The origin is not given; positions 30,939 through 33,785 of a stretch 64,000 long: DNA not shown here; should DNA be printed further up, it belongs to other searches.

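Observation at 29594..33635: Gtr-like three-component module: membrane-tailed GT2, small 4-TM protein, large GT-C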

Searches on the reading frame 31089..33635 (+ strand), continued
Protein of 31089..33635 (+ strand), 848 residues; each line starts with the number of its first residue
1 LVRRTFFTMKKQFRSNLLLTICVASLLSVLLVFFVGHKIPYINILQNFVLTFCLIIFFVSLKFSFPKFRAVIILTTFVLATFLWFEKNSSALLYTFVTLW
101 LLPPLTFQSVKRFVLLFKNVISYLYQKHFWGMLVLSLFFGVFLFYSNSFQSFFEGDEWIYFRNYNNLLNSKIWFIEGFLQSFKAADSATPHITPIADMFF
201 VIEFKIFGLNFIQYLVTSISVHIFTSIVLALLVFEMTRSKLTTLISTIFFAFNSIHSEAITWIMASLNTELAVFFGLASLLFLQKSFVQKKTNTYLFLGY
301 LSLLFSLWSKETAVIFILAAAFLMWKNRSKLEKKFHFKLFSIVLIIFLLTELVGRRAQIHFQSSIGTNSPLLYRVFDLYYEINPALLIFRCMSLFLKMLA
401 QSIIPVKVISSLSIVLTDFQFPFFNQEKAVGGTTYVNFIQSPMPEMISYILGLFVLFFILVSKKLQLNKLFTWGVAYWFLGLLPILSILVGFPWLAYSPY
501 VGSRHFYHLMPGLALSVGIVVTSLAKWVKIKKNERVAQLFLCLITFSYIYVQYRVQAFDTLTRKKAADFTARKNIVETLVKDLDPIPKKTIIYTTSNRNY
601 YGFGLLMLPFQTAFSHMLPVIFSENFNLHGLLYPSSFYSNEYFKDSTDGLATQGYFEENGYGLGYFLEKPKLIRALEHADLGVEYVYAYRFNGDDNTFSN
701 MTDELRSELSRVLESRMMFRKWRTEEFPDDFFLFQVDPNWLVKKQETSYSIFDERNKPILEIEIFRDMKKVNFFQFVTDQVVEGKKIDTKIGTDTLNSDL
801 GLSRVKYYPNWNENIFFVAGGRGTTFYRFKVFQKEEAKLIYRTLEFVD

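Call 31: find_encoding_contigs(protein=P0003, flank=8000, max_places=1)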
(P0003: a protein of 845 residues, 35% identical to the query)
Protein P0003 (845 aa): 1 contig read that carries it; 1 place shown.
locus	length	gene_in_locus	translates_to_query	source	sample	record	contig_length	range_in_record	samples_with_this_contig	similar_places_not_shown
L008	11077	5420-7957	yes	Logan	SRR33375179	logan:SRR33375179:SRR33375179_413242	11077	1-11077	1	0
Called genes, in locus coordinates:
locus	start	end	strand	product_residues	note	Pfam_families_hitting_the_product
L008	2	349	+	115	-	?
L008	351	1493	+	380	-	PF00155:Aminotran_1_2 (weak), PF01041:DegT_DnrJ_EryC1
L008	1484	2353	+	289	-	PF00583:Acetyltransf_1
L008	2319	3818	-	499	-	-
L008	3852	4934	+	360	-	PF00535:Glycos_transf_2, PF10111:Glyco_tranf_2_2 (weak), PF13641:Glyco_tranf_2_3, PF13632:Glyco_trans_2_3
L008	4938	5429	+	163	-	-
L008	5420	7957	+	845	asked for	-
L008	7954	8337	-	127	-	PF14667:Polysacc_synt_C (weak)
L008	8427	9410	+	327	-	PF01073:3Beta_HSD, PF01370:Epimerase, PF02719:Polysacc_synt_2, PF04321:RmlD_sub_bind, PF05368:NmrA (weak), PF07993:NAD_binding_4, PF16363:GDP_Man_Dehyd, PF13460:NAD_binding_10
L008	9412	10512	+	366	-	PF00534:Glycos_transf_1, PF13692:Glyco_trans_1_4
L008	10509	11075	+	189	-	?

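Call 32: find_encoding_contigs(protein=P0007, flank=8000, max_places=1)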
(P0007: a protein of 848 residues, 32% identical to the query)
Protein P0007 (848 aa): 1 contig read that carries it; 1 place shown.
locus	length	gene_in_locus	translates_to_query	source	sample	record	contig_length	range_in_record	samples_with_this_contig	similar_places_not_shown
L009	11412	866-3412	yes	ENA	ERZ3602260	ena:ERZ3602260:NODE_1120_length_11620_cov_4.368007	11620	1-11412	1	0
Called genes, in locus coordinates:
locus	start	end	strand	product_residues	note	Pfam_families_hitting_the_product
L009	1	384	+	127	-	?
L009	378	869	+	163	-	-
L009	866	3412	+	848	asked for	-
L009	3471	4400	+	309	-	PF01073:3Beta_HSD (weak), PF01370:Epimerase, PF02719:Polysacc_synt_2, PF04321:RmlD_sub_bind, PF07993:NAD_binding_4 (faint), PF13460:NAD_binding_10 (weak), PF16363:GDP_Man_Dehyd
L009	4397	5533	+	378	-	PF00534:Glycos_transf_1, PF13692:Glyco_trans_1_4, PF26337:Gtf3_C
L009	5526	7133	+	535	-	PF13489:Methyltransf_23, PF08241:Methyltransf_11, PF13649:Methyltransf_25, PF13847:Methyltransf_31, PF13489:Methyltransf_23, PF05401:NodS, PF08241:Methyltransf_11, PF08242:Methyltransf_12, +6 more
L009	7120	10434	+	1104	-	-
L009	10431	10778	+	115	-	-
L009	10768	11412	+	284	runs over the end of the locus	?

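Call 49: find_related_loci(query=A1, collection=genome_contigs, flank=10000)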
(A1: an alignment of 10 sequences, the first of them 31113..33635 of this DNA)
Query A1 (840 aa) in genome_contigs; peptide patterns used: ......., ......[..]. (x = any residue, [..] = any of these).
101 stretches matched a pattern; 9 encode a relative of the query (tblastn E <= 1e-3); 9 distinct loci.
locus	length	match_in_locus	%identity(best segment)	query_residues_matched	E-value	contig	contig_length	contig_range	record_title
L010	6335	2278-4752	34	13-840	2e-122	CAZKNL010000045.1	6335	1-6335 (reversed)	MAG TPA_asm: uncultured Pseudomonadales bacterium isolate SRP200132_co2_242 genome assembly, contig: NODE_13921_length_6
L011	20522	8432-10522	35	137-840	4e-119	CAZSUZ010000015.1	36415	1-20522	MAG TPA_asm: uncultured Gammaproteobacteria bacterium isolate SRP300315_co1_1 genome assembly, contig: NODE_629_length_3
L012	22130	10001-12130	36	116-840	3e-122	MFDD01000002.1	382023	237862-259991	MAG: Candidatus Daviesbacteria bacterium RIFCSPHIGHO2_02_FULL_43_12 rifcsphigho2_02_scaffold_105, whole genome shotgun s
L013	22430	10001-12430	32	17-840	2e-114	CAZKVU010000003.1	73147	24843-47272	MAG TPA_asm: uncultured Gammaproteobacteria bacterium isolate binchicken_co105_412 genome assembly, contig: NODE_384_len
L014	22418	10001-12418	29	21-840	1e-112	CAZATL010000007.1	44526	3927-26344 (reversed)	MAG TPA_asm: uncultured Gammaproteobacteria bacterium isolate SRP286056_co3_61 genome assembly, contig: NODE_478_length_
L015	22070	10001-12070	36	144-840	1e-122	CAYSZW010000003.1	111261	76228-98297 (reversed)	MAG TPA_asm: uncultured Gammaproteobacteria bacterium isolate SRP342105_co1_75 genome assembly, contig: NODE_211_length_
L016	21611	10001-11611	26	136-699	1e-41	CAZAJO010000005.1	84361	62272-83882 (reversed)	MAG TPA_asm: uncultured Gammaproteobacteria bacterium isolate SRP342105_co1_429 genome assembly, contig: NODE_347_length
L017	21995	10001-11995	25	136-821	8e-41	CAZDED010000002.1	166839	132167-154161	MAG TPA_asm: uncultured Gammaproteobacteria bacterium isolate SRP278252_co2_138 genome assembly, contig: NODE_100_length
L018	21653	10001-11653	36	125-732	3e-11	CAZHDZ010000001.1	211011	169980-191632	MAG TPA_asm: uncultured Gammaproteobacteria bacterium isolate SRP286056_co1_222 genome assembly, contig: NODE_27_length_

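Call 52: predict_structure(alignment_id=A1)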
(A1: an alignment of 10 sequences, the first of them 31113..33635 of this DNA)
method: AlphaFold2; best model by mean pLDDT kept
length: 840 residues; sequences in the alignment: 10
mean_pLDDT: 78.0   pTM: 0.69
mean pLDDT of the five models: 78.0, 76.4, 76.2, 75.5, 75.0
residues with pLDDT >= 90: 145; 70-90: 503; 50-70: 150; < 50: 42
segments of 3 or more residues with pLDDT < 50: 178-180, 348-369, 594-603, 639-642
pLDDT, mean of each block of 10 residues (from residue 1): 66 89 86 72 86 80 83 78 75 65 71 82 91 86 68 72 82 60 66 79 84 93 90 88 76 68 91 90 85 89 83 85 73 88 60 39 45 62 79 79 83 71 65 80 80 63 75 74 60 68 82 73 63 75 82 73 80 85 85 50 60 70 75 60 70 86 87 91 84 94 91 87 89 92 95 90 82 87 85 83 91 79 94 84
secondary structure, 60 per line:
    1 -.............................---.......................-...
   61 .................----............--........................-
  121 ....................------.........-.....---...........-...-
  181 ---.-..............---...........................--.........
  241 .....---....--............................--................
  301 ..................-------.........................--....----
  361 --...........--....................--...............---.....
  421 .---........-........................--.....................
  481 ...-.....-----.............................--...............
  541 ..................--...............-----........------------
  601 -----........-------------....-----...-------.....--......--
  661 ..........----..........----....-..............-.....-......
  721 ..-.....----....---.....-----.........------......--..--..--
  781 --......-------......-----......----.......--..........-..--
elements in order (helices of 4 or more, strands of 3 or more residues): H2-30 H34-56 H58-77 H82-93 H96-119 H121-140 H147-155 H157-161 H165-175 H186-199 H203-229 H232-245 H249-252 H255-282 H285-300 H302-318 H326-350 H353-356 H363-373 H376-395 H398-412 H416-421 H425-432 H434-457 H460-483 H485-489 H495-523 H526-558 H561-575 E581-588 H606-613 H627-630 E646-650 E653-658 H661-670 E678-684 E689-692 H694-707 H709-713 E715-719 E724-728 E733-736 E740-744 E750-758 H765-770 E783-788 E796-801 E807-812 E817-823 H826-835

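Call 55: fold_search(model_id=the predicted structure, library=pdb)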
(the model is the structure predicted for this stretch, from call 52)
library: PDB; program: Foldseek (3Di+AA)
matches with E <= 10: 270; with E <= 0.001: 4
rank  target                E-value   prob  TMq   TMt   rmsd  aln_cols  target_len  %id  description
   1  8b6l_I                1.2e-04  1.00  0.31  0.36  14.6       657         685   13  Subtomogram average of the human Sec61-TRAP-OSTA-translocon (released 2022-12-07)
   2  6gxc_A                4.2e-04  1.00  0.31  0.36  15.4       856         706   11  Bacterial oligosaccharyltransferase PglB in complex with an inhibitory peptide and a reactive lipid-linked oligosaccha (released 2018-11-14)
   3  9n9j_I                4.3e-04  1.00  0.32  0.37  18.6       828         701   12  Structure of a GRP94 folding intermediate engaged with a CCDC134- and FKBP11-bound secretory translocon (released 2025-11-19)
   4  8age_A                8.8e-04  1.00  0.31  0.38  17.4       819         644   10  Structure of yeast oligosaccharylransferase complex with acceptor peptide bound (released 2022-12-07)
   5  8agb_A                2.1e-03  1.00  0.28  0.35  13.4       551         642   12  Structure of yeast oligosaccharylransferase complex with lipid-linked oligosaccharide bound (released 2022-12-07)
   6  8pn9_A                2.5e-03  1.00  0.28  0.34  13.9       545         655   16  Structure of human oligosaccharyltransferase OST-A complex bound to NGI-1 (released 2024-05-08)
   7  5f15                  2.5e-03  1.00  0.26  0.36  15.0       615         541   11  Crystal Structure of ArnT from Cupriavidus metallidurans bound to Undecaprenyl phosphate (released 2016-02-17)
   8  5ezm                  2.5e-03  0.99  0.24  0.34  17.1       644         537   10  Crystal Structure of ArnT from Cupriavidus metallidurans in the apo state (released 2016-02-17)
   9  7zlh_A                3.0e-03  1.00  0.26  0.31  16.3       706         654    9  Cryo-EM structure of C-mannosyltransferase CeDPY19, in apo state, bound to CMT2-Fab and anti-Fab nanobody (released 2023-01-11)
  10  7zlg_A                3.3e-03  1.00  0.26  0.31  15.0       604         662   11  Cryo-EM structure of C-mannosyltransferase CeDPY19, in complex with acceptor peptide and bound to CMT2-Fab and anti-Fa (released 2023-01-11)
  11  7zli_A                4.3e-03  1.00  0.27  0.33  16.3       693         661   11  Cryo-EM structure of C-mannosyltransferase CeDPY19, in complex with Dol25-P-Man and bound to CMT2-Fab and anti-Fab nan (released 2023-01-11)
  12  9s6u_A                4.7e-03  1.00  0.28  0.39  10.7       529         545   12  Ternary cryo-EM structure of human ALG9 with Dol25-PP-GlcNAc2Man8, Dol25-P-Man and Fab (released 2026-03-18)
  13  8if8_C                7.0e-03  1.00  0.21  0.27  13.7       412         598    9  Arabinosyltransferase AftA (released 2023-05-31)
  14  7e9s_A                9.1e-03  1.00  0.27  0.26  14.7       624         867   12  Archaeal oligosaccharyltransferase AglB from Archaeoglobus fulgidus in complex with an inhibitory peptide and a dolich (released 2021-09-08)
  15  5gmy_A                9.6e-03  1.00  0.27  0.27  17.9       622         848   12  Crystal structure of the Archaeoglobus fulgidus oligosaccharyltransferase (O29867_ARCFU) tethered with an acceptor pep (released 2017-02-01)
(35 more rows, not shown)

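Call 69: search_protein_families(library=pfam, alignment_id=A1, max_evalue=1)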
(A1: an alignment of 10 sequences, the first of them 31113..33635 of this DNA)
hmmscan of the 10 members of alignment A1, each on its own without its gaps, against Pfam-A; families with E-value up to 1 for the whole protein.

A. member 1, window:31113-33635:+ (840 aa): 0 families

B. families by the number of members that match (of 10 scanned): 3 families
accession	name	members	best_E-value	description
PF13231.12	PMT_2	3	0.00014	Dolichyl-phosphate-mannose-protein mannosyltransferase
PF17431.7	YpmT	1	0.084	Uncharacterized YmpT-like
PF17772.7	zf-MYST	1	0.16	MYST family zinc finger domain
